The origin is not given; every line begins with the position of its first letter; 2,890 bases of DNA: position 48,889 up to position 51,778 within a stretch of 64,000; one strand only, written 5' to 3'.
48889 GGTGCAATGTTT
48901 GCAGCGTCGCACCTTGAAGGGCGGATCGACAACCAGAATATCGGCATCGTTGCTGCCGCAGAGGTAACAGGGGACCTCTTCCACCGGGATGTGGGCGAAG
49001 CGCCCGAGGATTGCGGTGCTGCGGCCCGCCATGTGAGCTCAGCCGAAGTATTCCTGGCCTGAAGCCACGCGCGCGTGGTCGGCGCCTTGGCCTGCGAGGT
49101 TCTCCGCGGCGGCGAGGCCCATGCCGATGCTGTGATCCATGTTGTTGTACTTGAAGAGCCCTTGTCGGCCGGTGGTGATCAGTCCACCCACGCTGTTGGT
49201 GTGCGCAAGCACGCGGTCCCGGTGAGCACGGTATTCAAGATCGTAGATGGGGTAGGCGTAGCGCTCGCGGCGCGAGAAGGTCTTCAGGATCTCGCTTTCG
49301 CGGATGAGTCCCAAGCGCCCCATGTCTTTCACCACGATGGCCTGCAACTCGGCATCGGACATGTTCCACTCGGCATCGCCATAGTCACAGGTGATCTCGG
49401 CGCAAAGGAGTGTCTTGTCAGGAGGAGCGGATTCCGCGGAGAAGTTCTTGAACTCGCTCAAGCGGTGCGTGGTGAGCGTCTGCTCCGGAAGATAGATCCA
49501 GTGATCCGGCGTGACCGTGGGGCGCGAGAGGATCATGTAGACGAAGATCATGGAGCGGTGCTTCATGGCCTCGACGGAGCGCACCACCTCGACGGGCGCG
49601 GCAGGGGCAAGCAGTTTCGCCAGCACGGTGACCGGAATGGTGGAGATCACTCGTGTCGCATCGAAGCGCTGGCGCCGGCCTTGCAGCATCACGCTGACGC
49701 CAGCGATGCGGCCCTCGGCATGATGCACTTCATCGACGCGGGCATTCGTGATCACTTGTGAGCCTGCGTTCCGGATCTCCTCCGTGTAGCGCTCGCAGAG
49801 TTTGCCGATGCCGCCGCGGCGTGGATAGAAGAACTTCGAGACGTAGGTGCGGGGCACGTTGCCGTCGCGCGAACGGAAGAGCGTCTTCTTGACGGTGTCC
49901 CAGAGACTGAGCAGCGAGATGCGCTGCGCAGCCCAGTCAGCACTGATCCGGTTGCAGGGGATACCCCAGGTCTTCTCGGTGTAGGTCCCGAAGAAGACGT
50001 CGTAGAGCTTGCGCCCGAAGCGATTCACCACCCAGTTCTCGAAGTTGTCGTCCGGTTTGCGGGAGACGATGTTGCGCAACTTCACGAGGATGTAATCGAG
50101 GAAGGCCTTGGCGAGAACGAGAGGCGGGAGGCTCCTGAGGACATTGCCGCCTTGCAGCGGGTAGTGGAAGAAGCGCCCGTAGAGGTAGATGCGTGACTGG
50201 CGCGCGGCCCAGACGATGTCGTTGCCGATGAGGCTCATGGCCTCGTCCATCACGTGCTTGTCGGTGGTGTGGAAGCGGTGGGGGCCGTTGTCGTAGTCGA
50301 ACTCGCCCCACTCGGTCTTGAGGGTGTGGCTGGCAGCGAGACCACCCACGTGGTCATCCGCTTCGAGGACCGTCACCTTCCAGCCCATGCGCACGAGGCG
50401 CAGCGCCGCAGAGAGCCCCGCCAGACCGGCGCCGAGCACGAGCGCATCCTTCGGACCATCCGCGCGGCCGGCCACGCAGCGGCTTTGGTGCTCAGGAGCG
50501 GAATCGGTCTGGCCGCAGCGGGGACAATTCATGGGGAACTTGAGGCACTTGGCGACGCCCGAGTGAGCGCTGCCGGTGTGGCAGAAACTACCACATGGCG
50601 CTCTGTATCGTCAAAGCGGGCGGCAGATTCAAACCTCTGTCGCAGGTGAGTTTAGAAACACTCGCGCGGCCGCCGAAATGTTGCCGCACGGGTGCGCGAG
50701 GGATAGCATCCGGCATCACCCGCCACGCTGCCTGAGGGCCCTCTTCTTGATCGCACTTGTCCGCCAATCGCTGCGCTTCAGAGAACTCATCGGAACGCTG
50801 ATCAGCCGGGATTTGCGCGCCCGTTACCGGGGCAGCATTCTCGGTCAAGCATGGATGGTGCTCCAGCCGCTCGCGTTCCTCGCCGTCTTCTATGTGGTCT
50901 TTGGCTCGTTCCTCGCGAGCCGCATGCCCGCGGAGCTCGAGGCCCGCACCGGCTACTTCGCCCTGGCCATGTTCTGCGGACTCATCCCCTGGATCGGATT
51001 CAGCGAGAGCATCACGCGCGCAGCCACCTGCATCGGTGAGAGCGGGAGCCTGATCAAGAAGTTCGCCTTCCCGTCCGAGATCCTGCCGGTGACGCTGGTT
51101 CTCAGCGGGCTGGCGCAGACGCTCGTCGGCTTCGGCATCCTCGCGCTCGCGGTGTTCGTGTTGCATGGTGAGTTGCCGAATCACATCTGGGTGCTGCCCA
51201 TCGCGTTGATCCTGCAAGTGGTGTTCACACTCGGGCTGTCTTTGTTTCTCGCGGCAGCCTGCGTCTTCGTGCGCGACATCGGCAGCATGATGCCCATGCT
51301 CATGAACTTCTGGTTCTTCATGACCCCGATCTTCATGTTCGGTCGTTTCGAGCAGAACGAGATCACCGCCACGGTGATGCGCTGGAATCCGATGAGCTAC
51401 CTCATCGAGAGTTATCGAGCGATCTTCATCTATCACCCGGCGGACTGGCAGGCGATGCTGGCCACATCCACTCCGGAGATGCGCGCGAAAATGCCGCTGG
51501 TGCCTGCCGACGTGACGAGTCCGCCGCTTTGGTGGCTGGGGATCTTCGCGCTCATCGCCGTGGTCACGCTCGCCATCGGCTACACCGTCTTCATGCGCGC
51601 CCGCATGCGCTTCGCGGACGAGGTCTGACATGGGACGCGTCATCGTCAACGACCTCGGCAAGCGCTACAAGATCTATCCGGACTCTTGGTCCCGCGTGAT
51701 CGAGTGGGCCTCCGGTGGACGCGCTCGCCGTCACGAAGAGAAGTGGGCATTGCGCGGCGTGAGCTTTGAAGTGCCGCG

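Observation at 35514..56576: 21-kb envelope-glycan locus joining a Wzm/Wzt exporter pathway to four GT-C-fold membrane transferases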

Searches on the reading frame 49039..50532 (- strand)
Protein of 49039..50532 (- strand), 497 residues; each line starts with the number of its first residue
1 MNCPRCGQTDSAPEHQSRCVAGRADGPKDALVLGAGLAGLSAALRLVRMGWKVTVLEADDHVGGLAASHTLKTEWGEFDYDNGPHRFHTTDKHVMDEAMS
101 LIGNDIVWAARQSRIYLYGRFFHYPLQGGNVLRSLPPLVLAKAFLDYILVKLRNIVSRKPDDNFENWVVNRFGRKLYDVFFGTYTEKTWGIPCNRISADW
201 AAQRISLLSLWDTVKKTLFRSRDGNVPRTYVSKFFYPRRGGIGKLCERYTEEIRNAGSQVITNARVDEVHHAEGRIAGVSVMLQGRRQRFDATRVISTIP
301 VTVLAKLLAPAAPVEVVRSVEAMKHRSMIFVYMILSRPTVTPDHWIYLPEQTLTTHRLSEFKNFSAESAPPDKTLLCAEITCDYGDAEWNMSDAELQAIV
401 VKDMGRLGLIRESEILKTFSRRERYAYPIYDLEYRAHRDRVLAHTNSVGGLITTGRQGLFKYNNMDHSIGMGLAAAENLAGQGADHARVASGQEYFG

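Call 4: search_protein_families(library=pfam, proteins=[window:49039-50532:-], max_evalue=0.01)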
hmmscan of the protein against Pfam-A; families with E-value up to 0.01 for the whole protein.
window:49039-50532:- (497 aa): 14 families
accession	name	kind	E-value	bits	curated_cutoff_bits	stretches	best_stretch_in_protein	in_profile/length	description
PF01593.30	Amino_oxidase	-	5e-29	102.3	19.8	1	37-409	1-365/443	Flavin containing amine oxidoreductase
PF13450.12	NAD_binding_8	-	1.3e-14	54.6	21.9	1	32-95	1-62/68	NAD(P)-binding Rossmann-like domain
PF01266.30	DAO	-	8.6e-13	49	27.9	1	29-71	1-43/353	FAD dependent oxidoreductase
PF12831.13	FAD_oxidored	-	3e-10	40.4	27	1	29-75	1-47/416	FAD dependent oxidoreductase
PF00890.30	FAD_binding_2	-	2.9e-06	27.2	20.4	1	29-64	1-36/414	FAD binding domain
PF07992.20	Pyr_redox_2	-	5.9e-06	26.4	26.1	1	29-65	2-40/291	Pyridine nucleotide-disulphide oxidoreductase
PF00070.33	Pyr_redox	-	6.9e-06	26.9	22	0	30-63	2-35/82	Pyridine nucleotide-disulphide oxidoreductase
PF03275.19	GLF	-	3.7e-05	24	26.3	0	321-386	99-162/203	UDP-galactopyranose mutase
PF01134.28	GIDA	-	0.00041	20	22.1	1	30-66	2-39/391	Glucose inhibited division protein A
PF03486.20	HI0933_like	-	0.00084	19.3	50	0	29-63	2-36/244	HI0933-like protein Rossmann domain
PF01262.27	AlaDh_PNT_C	-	0.00087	19.2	23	1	27-60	28-61/214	Alanine dehydrogenase/PNT, C-terminal domain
PF01494.25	FAD_binding_3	-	0.0035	17.1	22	1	29-61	3-35/349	FAD binding domain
PF05834.18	Lycopene_cycl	-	0.0053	16.3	23.4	0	29-62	1-36/380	Lycopene cyclase protein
PF01946.23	Thi4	-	0.0087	15.8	26.2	0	29-64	19-55/235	Thi4 family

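Call 8: search_protein_families(library=ncbifam, proteins=[window:49039-50532:-], max_evalue=0.001)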
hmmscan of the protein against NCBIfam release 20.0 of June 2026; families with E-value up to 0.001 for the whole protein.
window:49039-50532:- (497 aa): 62 families (the best 25 are shown)
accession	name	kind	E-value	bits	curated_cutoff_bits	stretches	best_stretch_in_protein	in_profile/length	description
NF005548.0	PRK07208.1-4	equivalog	7.8e-117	390.8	389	1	29-495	5-467/488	hypothetical protein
NF005547.0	PRK07208.1-3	equivalog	8e-104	348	380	1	28-492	5-454/465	hypothetical protein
NF005545.0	PRK07208.1-1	equivalog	2e-92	310.2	451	1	28-481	8-463/504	hypothetical protein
NF005546.0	PRK07208.1-2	equivalog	6.3e-79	265.9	418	2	109-487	114-510/527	hypothetical protein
NF005549.0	PRK07208.1-5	equivalog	1.8e-66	224.7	587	2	110-484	116-516/534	hypothetical protein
NF005560.0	PRK07233.1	equivalog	2.2e-40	138.9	252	1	31-480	4-429/435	hypothetical protein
TIGR03467.1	HpnE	equivalog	1.1e-17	64.5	283.05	1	31-349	2-308/430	hydroxysqualene dehydroxylase HpnE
TIGR02734.1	crtI_fam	subfamily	1.2e-17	63.8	238.1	1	30-106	1-71/504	phytoene desaturase family protein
TIGR00031.1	UDP-GALP_mutase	equivalog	6.4e-16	58.3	303.75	1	29-205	3-175/378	UDP-galactopyranose mutase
NF045637.1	carotdesatCrtDProt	equivalog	2.6e-14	52.6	580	1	31-105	2-70/485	1-hydroxycarotenoid 3,4-desaturase CrtD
TIGR02733.1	desat_CrtD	equivalog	4.5e-12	45.4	549.7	2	29-69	3-43/492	C-3',4' desaturase CrtD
NF058655.1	CrtID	equivalog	6.1e-11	41.8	640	1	31-87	2-54/478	bifunctional phytoene desaturase/3,4-desaturase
TIGR02731.1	phytoene_desat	equivalog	4.4e-09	35.6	569.4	1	32-89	4-58/453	15-cis-phytoene desaturase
NF009477.0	PRK12843.1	equivalog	7.9e-09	34.5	758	1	21-68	10-57/578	FAD-dependent oxidoreductase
TIGR00562.1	proto_IX_ox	equivalog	1.4e-08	33.8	97.85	1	28-98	3-71/470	protoporphyrinogen oxidase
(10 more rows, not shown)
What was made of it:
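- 49039..50532 (-): J: UGM-superfamily flavoprotein of the PRK07208 type (497 aa), first gene of the minus-strand operon. NF005548 390.8 bits against cut-off 389 (call 8).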

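Call 17: search_solved_structures(query=window:49039-50532:-, max_evalue=0.01)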
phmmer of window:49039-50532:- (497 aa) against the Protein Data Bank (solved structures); distinct sequences matched with E-value up to 0.01: 107 (the best 60 are shown).
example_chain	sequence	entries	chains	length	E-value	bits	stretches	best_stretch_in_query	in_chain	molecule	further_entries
4u8l_A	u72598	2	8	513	1.1e-24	90.6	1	27-373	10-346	UDP-galactopyranose mutase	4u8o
3ute_A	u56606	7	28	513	1.4e-24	90.2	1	27-373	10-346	UDP-galactopyranose mutase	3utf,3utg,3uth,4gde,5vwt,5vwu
4dsg_A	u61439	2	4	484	1.8e-24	89.9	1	30-491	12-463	UDP-galactopyranose mutase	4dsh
3uka_A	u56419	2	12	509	1.8e-24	89.8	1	28-372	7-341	UDP-galactopyranose mutase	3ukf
3ukl_A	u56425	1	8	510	1.8e-24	89.8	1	28-372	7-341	UDP-galactopyranose mutase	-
4u8i_A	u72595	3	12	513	1.9e-24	89.8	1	27-373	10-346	UDP-galactopyranose mutase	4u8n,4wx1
3ukh_A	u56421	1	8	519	2e-24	89.7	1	28-372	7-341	UDP-galactopyranose mutase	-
4u8k_A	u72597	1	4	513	4.7e-24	88.5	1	27-373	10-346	UDP-galactopyranose mutase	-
3ukq_A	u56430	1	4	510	4.8e-24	88.4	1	28-372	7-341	UDP-galactopyranose mutase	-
3ukk_A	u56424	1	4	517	5.1e-24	88.4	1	28-372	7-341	UDP-galactopyranose mutase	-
3ukp_A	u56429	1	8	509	1.2e-23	87.1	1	28-371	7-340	UDP-galactopyranose mutase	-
4u8j_A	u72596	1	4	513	1.9e-23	86.5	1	27-373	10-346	UDP-galactopyranose mutase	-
4u8m_A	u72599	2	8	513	2.5e-23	86.1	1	27-373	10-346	UDP-galactopyranose mutase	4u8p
5hhf_A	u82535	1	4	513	2.5e-23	86.1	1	27-373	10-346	UDP-galactopyranose mutase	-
3hdq_A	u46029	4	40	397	1.3e-13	54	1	28-202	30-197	UDP-galactopyranose mutase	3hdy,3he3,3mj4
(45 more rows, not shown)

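Call 35: search_solved_structures(query=window:49039-50532:-, max_evalue=1e-20, show_alignments=3)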
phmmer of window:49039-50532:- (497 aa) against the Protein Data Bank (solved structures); distinct sequences matched with E-value up to 1e-20: 14.
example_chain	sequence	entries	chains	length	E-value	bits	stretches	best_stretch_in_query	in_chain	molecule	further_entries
4u8l_A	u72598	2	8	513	1.1e-24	90.6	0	27-373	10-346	UDP-galactopyranose mutase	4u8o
3ute_A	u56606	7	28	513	1.4e-24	90.2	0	27-373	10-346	UDP-galactopyranose mutase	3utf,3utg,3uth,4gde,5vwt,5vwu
4dsg_A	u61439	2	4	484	1.8e-24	89.9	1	30-491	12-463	UDP-galactopyranose mutase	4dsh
3uka_A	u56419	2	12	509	1.8e-24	89.8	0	28-372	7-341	UDP-galactopyranose mutase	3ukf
3ukl_A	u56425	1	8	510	1.8e-24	89.8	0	28-372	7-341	UDP-galactopyranose mutase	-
4u8i_A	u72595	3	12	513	1.9e-24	89.8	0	27-373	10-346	UDP-galactopyranose mutase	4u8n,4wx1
3ukh_A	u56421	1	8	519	2e-24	89.7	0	28-372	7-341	UDP-galactopyranose mutase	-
4u8k_A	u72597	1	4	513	4.7e-24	88.5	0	27-373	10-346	UDP-galactopyranose mutase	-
3ukq_A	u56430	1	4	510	4.8e-24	88.4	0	28-372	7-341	UDP-galactopyranose mutase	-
3ukk_A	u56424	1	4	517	5.1e-24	88.4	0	28-372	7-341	UDP-galactopyranose mutase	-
3ukp_A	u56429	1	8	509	1.2e-23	87.1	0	28-371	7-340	UDP-galactopyranose mutase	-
4u8j_A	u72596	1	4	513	1.9e-23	86.5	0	27-373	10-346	UDP-galactopyranose mutase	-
4u8m_A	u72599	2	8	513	2.5e-23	86.1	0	27-373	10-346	UDP-galactopyranose mutase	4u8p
5hhf_A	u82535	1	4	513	2.5e-23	86.1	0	27-373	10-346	UDP-galactopyranose mutase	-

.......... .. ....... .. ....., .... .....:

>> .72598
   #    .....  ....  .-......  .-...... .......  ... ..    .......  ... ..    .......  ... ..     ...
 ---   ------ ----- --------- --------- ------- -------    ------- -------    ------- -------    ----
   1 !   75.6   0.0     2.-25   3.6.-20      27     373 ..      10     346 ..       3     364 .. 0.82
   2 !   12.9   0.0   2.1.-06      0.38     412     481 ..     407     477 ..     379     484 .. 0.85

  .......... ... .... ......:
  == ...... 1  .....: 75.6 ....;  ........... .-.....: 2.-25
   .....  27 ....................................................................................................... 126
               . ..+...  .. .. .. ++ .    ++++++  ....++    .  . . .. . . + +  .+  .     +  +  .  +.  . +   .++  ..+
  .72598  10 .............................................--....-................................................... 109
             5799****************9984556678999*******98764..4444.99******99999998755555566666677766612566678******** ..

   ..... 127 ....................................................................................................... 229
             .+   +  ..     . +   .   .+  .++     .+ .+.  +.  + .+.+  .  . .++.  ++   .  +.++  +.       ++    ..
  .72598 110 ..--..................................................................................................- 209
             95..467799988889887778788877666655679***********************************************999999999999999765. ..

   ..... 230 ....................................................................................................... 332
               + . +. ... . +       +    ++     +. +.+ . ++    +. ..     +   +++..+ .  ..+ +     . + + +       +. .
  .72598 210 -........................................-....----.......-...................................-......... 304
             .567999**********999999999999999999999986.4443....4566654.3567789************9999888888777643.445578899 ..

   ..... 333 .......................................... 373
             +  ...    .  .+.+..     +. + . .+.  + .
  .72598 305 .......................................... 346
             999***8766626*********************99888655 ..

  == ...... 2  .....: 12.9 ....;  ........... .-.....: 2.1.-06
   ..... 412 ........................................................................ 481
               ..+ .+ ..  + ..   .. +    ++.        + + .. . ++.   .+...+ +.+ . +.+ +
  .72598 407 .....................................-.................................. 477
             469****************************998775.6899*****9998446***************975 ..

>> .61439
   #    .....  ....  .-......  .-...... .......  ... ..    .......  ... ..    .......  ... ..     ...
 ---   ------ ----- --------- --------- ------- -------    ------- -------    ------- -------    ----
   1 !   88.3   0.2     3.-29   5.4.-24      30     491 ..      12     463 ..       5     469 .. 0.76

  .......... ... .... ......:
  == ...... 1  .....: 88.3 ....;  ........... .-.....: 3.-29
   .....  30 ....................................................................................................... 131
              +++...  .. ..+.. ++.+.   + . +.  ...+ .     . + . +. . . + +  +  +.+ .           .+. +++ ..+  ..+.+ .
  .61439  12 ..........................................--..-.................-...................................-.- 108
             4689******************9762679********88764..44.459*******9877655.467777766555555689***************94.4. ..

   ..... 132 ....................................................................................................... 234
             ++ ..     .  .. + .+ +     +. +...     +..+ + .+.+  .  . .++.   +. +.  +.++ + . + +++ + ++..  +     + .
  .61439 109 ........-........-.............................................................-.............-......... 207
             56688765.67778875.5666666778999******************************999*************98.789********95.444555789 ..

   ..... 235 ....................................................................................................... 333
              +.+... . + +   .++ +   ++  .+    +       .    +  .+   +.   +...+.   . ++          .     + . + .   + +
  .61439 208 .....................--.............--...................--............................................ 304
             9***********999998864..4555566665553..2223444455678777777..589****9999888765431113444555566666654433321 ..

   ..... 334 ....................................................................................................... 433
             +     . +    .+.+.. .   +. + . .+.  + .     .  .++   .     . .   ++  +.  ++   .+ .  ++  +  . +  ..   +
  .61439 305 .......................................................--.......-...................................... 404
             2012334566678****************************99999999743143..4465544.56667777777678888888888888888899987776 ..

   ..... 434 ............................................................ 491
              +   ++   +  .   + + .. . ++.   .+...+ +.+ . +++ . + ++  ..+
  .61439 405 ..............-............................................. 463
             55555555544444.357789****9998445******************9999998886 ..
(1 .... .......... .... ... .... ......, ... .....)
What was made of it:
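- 49039..50532 (-): The His, both Arg and the Tyr residues are conserved (calls 17, 35).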

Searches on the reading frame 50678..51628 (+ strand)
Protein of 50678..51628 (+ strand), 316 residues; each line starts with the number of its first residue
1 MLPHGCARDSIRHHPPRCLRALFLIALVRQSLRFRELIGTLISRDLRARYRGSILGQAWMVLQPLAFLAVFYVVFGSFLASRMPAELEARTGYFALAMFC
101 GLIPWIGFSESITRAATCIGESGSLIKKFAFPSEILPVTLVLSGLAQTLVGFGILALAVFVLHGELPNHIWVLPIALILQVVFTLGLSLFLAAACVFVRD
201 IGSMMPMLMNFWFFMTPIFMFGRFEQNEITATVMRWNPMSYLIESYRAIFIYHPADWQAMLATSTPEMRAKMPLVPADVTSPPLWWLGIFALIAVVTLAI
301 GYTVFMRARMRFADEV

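Call 5: search_protein_families(library=pfam, proteins=[window:50678-51628:+], max_evalue=0.01)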
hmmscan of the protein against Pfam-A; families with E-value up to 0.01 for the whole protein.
window:50678-51628:+ (316 aa): 1 family
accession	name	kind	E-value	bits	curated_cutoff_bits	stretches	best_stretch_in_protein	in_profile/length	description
PF01061.29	ABC2_membrane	-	6.8e-18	65.4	26.9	1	37-250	2-210/211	ABC-2 type transporter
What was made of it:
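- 50747..51628 (+): K: Wzm, the ABC-2 permease. ABC2_membrane 65.4 bits (call 5).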
